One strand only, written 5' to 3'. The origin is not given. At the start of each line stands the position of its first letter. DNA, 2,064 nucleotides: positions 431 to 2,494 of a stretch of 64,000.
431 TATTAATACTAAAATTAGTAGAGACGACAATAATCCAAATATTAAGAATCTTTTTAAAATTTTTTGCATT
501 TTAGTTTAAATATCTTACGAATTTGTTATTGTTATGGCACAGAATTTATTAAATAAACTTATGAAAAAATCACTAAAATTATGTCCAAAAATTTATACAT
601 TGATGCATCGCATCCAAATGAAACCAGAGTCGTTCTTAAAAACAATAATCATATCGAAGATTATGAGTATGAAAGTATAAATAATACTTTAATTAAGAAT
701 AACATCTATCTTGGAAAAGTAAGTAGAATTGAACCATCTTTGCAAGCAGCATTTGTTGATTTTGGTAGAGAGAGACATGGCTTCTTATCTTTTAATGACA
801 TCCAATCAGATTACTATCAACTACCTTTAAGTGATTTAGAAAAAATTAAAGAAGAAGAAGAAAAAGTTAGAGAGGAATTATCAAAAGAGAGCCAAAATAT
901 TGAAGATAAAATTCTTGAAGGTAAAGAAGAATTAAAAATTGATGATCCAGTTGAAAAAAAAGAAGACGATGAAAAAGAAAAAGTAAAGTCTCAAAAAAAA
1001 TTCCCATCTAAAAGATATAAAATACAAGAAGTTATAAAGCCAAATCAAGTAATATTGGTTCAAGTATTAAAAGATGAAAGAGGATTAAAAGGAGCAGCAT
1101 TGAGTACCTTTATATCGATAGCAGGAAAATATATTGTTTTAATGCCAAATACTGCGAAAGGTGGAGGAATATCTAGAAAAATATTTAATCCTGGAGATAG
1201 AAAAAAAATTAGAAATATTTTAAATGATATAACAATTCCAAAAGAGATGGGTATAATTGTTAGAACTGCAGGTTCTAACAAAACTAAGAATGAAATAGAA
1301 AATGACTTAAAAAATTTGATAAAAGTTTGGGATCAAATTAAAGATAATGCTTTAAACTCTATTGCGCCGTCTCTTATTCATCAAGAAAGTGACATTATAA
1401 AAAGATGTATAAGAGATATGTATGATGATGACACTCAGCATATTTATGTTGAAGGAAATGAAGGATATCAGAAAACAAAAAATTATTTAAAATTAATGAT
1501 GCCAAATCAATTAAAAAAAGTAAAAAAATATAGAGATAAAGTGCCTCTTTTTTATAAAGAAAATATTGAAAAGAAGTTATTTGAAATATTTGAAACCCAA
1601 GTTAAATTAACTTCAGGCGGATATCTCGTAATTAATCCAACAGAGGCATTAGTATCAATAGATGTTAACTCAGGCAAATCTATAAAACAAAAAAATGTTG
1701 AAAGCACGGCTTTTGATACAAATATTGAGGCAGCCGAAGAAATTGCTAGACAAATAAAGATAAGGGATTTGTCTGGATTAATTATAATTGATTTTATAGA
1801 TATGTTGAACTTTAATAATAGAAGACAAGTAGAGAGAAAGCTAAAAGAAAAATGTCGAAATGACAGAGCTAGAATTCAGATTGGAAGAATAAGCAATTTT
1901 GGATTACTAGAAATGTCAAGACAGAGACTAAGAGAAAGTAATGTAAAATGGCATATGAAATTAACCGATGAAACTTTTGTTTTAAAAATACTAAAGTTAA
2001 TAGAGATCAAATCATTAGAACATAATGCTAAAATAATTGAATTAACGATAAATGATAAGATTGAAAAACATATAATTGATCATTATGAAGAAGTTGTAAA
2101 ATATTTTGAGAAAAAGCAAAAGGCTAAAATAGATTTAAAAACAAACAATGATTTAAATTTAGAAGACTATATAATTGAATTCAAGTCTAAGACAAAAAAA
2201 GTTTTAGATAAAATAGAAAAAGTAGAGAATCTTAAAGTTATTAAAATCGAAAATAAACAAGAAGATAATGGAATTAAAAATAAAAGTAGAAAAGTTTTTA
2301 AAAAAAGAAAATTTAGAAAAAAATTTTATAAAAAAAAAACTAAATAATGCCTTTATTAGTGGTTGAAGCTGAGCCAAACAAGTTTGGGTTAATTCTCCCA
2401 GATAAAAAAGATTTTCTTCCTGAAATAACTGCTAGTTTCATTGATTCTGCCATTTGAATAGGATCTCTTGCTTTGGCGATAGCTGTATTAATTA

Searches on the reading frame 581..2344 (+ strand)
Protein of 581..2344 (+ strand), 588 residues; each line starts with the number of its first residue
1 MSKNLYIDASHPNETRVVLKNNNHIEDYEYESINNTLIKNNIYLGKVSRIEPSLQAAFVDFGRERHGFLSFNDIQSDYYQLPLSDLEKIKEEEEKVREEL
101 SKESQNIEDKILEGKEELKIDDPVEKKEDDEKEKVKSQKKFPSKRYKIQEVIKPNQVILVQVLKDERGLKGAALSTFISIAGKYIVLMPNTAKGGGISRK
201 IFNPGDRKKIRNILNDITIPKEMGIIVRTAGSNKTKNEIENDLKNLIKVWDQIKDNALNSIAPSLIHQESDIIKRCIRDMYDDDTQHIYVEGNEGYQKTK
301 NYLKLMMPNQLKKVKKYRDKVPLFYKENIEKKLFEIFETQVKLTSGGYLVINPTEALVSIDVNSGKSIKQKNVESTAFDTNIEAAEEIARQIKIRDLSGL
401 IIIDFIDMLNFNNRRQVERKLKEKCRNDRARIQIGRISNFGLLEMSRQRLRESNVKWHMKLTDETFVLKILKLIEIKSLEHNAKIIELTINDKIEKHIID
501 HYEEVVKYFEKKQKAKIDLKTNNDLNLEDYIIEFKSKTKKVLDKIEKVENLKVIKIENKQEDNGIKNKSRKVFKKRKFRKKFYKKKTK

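Call 9: search_protein_families(library=pfam, proteins=[window:581-2344:+], max_evalue=0.00001)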
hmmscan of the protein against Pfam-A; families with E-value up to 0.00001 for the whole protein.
window:581-2344:+ (588 aa): 1 family
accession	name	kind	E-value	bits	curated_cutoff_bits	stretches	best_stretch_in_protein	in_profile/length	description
PF10150.14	RNase_E_G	-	1.7e-96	323.3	25.5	1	179-449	1-269/270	Ribonuclease E/G family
